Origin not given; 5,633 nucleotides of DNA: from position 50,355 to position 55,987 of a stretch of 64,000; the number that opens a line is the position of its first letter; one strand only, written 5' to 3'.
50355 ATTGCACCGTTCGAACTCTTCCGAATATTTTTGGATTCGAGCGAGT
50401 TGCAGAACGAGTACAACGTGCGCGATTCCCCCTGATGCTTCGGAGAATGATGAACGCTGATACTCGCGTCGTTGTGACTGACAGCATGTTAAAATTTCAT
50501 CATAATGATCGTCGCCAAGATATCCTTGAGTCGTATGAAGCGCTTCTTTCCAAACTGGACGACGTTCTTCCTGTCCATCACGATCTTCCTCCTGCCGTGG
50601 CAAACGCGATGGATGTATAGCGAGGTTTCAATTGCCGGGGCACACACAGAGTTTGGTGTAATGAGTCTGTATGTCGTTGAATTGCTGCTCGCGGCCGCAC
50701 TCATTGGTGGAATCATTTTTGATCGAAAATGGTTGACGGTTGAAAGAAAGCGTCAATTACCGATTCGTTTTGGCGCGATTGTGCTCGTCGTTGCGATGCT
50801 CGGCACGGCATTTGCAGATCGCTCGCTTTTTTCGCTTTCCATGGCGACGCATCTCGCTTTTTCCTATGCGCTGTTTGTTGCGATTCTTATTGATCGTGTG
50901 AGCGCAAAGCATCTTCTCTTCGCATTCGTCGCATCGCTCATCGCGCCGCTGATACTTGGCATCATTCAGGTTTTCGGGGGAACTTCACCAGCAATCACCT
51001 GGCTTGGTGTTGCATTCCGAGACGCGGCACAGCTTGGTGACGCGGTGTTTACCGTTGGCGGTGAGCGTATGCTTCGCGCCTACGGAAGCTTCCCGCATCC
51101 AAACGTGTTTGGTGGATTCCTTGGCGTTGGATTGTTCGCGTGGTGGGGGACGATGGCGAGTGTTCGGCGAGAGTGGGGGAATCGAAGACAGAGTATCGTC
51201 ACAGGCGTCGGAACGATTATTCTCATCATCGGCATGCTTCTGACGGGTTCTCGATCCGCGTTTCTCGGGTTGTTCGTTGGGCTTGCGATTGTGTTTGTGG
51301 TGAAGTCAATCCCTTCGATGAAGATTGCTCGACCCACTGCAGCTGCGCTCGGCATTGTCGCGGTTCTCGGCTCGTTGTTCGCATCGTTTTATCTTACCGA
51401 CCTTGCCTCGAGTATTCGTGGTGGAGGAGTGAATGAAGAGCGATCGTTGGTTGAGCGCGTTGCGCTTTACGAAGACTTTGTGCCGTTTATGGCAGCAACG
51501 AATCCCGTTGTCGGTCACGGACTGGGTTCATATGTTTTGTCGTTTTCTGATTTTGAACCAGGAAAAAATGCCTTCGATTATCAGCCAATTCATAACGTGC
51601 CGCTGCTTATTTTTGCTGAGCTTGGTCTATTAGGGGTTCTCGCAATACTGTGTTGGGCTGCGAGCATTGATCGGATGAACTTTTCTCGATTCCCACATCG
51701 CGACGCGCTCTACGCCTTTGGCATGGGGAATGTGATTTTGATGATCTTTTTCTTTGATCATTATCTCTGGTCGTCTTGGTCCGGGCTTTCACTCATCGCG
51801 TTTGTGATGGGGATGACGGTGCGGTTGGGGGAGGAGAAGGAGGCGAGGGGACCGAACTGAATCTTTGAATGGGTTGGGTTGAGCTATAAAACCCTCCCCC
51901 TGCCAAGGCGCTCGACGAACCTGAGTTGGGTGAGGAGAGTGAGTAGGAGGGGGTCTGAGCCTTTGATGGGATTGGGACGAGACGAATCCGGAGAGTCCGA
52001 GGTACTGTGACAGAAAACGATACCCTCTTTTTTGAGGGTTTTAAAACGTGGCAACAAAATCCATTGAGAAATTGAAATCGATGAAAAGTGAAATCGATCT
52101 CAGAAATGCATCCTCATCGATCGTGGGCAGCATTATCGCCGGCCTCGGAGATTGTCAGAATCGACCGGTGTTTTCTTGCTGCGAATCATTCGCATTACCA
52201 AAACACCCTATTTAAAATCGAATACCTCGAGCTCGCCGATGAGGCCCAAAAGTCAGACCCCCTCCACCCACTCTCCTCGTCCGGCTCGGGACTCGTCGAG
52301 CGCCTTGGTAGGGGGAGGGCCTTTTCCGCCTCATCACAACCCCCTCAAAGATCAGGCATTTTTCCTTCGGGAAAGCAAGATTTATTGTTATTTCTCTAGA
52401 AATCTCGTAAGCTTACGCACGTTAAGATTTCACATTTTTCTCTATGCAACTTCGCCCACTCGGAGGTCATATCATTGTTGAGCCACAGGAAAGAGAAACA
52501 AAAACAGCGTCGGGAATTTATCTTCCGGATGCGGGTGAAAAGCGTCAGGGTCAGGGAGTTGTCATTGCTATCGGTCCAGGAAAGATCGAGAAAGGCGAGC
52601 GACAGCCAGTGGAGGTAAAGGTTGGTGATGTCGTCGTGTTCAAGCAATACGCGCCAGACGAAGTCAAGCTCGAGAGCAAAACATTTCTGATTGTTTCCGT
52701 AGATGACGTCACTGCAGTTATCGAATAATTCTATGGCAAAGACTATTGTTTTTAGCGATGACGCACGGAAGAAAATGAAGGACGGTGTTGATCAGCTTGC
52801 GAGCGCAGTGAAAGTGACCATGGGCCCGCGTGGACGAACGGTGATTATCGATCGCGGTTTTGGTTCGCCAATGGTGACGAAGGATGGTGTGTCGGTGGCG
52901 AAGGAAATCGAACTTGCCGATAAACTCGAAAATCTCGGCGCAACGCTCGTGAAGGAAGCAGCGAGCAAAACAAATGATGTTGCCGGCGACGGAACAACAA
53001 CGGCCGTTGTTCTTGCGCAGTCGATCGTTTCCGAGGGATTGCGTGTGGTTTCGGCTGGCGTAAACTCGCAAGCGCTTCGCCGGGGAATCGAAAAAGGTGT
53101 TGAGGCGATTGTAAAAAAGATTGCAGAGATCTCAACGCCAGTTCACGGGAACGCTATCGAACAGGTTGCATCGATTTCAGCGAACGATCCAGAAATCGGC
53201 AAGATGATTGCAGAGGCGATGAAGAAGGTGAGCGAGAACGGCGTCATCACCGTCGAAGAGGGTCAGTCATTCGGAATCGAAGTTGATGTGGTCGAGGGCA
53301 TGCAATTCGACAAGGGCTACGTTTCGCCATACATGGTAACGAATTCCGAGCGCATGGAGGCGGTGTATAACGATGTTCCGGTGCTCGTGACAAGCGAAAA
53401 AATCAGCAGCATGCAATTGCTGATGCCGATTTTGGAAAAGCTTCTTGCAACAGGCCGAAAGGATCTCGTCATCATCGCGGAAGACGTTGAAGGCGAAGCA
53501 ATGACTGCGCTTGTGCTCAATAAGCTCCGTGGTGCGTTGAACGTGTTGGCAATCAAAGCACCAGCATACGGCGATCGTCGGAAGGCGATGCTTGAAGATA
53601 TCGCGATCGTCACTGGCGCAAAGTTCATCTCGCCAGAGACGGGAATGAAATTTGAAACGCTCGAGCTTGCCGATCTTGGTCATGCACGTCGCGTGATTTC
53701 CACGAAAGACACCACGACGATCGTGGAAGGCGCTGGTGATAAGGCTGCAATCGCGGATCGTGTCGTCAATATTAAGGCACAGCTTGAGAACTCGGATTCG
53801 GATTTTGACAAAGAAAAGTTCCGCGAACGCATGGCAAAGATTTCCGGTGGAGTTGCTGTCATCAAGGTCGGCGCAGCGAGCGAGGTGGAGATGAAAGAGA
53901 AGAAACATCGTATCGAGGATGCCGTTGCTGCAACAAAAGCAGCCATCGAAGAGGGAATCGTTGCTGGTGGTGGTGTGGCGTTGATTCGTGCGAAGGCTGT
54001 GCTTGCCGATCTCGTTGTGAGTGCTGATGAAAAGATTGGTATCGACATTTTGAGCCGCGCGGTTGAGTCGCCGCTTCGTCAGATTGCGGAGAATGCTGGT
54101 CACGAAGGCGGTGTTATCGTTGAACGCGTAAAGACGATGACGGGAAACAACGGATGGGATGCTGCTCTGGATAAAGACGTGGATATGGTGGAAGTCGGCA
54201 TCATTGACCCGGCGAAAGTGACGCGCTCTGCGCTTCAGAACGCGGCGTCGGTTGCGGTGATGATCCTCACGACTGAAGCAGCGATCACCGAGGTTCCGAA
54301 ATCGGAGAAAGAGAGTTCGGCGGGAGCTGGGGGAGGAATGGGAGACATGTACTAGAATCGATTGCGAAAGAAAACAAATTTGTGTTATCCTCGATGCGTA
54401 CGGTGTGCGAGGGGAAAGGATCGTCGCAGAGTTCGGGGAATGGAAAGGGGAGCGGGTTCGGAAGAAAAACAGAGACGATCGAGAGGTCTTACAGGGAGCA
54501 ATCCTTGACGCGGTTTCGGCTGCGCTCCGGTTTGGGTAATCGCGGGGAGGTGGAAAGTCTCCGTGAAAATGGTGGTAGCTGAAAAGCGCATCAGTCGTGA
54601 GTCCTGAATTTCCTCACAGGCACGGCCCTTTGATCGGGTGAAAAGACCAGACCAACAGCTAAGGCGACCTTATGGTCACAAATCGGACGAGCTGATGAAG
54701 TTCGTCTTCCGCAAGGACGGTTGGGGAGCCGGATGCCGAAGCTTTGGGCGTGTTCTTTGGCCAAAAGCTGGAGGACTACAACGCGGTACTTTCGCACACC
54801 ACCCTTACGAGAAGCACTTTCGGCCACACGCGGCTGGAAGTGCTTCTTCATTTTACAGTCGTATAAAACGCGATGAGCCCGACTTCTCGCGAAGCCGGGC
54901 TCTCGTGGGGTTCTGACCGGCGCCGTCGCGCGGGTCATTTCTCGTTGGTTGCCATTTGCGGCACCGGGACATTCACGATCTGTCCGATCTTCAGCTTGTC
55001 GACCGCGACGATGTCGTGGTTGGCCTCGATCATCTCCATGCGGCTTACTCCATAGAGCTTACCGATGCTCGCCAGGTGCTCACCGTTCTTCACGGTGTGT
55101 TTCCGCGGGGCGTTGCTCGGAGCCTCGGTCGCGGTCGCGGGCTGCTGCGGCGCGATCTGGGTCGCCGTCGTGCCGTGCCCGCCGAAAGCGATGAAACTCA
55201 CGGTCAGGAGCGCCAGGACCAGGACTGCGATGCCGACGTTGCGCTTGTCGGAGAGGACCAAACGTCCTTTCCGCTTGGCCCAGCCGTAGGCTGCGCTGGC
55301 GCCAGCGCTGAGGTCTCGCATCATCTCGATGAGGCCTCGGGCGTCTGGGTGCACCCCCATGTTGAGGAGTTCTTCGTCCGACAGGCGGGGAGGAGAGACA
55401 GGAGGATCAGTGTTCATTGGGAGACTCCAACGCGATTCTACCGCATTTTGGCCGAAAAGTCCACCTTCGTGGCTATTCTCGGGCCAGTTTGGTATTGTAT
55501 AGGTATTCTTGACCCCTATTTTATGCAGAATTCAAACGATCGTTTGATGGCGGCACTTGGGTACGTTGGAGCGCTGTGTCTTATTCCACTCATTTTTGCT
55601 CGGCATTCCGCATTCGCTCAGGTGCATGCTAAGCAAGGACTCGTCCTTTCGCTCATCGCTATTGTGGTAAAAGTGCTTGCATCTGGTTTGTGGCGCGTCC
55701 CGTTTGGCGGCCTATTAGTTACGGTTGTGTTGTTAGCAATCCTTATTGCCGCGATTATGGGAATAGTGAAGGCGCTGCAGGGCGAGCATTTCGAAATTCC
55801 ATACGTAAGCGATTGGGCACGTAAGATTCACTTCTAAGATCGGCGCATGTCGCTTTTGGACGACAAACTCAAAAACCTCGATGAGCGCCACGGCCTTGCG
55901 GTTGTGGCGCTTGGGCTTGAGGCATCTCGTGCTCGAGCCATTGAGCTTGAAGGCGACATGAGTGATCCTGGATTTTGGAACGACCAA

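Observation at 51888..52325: Pair of roughly 75-bp inverted repeats enclosing 285 bp, immediately upstream of groES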

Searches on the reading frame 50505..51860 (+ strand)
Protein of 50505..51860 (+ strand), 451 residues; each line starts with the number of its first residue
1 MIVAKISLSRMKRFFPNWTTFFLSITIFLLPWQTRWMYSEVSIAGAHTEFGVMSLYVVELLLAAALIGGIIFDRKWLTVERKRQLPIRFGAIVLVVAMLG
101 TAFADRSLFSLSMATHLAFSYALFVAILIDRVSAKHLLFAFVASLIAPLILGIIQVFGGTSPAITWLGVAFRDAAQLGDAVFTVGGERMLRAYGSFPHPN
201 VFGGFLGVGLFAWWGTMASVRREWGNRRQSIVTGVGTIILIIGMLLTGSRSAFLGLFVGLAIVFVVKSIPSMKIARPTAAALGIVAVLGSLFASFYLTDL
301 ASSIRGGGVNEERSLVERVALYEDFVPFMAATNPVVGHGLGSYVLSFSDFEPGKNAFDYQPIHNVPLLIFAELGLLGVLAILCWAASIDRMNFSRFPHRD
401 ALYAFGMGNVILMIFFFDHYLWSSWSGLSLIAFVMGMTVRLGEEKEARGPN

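Call 14: search_protein_families(library=pfam, proteins=[window:50505-51860:+])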
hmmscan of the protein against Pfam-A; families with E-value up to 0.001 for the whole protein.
window:50505-51860:+ (451 aa): 1 family
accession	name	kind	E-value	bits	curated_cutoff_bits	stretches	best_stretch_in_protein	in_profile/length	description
PF04932.20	Wzy_C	-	1.7e-17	64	31.7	1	237-381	3-148/149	O-Antigen ligase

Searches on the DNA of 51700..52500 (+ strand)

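Call 11: search_rna_families(source=window, start=51700, end=52500, threshold=evalue, max_evalue=10)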
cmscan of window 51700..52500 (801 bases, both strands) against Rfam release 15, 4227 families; matches with E-value up to 10: 3.
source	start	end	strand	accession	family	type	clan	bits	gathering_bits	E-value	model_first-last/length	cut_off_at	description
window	52154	52231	-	RF02772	AilA_thermometer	Cis-reg; thermoregulator;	-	17.7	81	6.6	1-89/89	no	AilA 5' UTR thermometer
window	51767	51849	-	RF01986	ZEB2_AS1_3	Gene; lncRNA;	-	14.6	55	1.8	1-100/100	no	ZEB2 antisense RNA 1 conserved region 3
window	52019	52065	-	RF02060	STnc410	Gene; sRNA;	-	12.1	50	7.3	1-158/158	no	Enterobacterial sRNA STnc410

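Call 91: search_dna_similar(query=window:51857-52355:+, collection=phages, mode=distant, max_evalue=0.01, max_rows=10)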
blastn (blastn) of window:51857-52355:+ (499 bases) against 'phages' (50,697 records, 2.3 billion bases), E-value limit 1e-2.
No match.

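Call 92: search_dna_similar(query=window:51857-52355:+, collection=plasmids, mode=distant, max_evalue=0.01, max_rows=10)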
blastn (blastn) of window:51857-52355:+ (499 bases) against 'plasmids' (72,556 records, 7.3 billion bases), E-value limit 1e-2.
No match.

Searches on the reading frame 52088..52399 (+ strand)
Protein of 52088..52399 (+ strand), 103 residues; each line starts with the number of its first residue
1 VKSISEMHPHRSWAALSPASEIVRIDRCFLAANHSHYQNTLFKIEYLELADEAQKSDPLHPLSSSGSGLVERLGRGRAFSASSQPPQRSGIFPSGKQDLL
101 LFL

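Call 14: search_protein_families(library=pfam, proteins=[window:52088-52399:+])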
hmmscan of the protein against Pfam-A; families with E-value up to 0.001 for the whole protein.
window:52088-52399:+ (103 aa): 0 families

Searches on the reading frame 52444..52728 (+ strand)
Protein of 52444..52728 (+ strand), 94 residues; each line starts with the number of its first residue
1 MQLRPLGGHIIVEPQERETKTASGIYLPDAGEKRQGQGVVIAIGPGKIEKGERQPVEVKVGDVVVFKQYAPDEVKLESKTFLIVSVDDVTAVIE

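Call 14: search_protein_families(library=pfam, proteins=[window:52444-52728:+])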
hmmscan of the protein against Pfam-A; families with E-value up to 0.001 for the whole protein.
window:52444-52728:+ (94 aa): 1 family
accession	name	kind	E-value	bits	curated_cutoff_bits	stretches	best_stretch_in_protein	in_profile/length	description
PF00166.26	Cpn10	-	1.2e-27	96.2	21.1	1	3-93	2-93/93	Chaperonin 10 Kd subunit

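Call 16: find_encoding_contigs(protein=window:52444-52728:+, flank=3000, max_places=10)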
Protein window:52444-52728:+ (94 aa): 4 contigs read that carry it; 3 places shown.
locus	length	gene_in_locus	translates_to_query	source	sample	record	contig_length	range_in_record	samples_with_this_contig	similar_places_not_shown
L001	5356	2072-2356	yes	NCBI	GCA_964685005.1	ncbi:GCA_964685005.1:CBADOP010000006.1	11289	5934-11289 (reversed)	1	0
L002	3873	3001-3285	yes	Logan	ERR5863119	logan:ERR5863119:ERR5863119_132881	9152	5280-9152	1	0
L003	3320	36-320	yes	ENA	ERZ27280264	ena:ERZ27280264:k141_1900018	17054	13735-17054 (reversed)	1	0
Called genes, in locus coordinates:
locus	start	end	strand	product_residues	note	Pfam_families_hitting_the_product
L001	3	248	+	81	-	?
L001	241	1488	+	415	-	PF04932:Wzy_C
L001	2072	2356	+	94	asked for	PF00166:Cpn10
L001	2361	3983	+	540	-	PF00118:Cpn60_TCP1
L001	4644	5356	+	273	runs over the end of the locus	PF09685:MamF_MmsF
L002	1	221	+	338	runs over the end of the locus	PF03706:LPG_synthase_TM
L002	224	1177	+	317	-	-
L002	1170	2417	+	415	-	PF04932:Wzy_C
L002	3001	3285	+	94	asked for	PF00166:Cpn10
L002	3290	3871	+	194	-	?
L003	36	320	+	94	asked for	PF00166:Cpn10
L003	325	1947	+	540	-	PF00118:Cpn60_TCP1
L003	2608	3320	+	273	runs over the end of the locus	PF09685:MamF_MmsF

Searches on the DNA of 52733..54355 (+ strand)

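Call 80: search_rna_families(sources=[L086, L089, L090, L103], threshold=evalue, max_evalue=5)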
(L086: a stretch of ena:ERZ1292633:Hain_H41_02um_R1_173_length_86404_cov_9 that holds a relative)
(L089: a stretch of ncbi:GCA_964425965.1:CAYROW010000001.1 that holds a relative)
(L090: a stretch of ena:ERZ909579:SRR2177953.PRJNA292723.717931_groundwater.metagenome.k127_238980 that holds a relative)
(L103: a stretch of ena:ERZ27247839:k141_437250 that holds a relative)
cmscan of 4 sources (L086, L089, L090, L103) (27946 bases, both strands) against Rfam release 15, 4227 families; matches with E-value up to 5: 2.
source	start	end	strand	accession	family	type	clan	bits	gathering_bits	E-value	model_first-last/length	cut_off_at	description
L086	3517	3559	+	RF01307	sR55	Gene; snRNA; snoRNA; CD-box;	-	20.1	35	0.91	1-65/65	no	Small nucleolar RNA sR55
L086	3483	3526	+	RF01129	sR44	Gene; snRNA; snoRNA; CD-box;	-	17.6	45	3.1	1-55/55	no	Small nucleolar RNA sR44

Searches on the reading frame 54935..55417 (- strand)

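Call 14: search_protein_families(library=pfam, proteins=[window:54935-55417:-])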
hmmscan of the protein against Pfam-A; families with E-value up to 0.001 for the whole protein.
window:54935-55417:- (160 aa): 1 family
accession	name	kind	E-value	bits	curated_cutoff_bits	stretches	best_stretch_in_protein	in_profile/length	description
PF01476.26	LysM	-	7.4e-07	29.5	20.9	1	107-151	1-43/43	LysM domain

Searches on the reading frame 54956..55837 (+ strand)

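Call 62: search_protein_families(library=pfam, proteins=[window:54956-55837:+])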
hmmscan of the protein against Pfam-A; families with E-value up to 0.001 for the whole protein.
window:54956-55837:+ (293 aa): 1 family
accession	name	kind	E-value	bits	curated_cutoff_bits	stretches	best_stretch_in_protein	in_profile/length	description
PF09685.15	DUF4870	-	1.2e-05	25.7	25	1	209-284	28-103/107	Domain of unknown function (DUF4870)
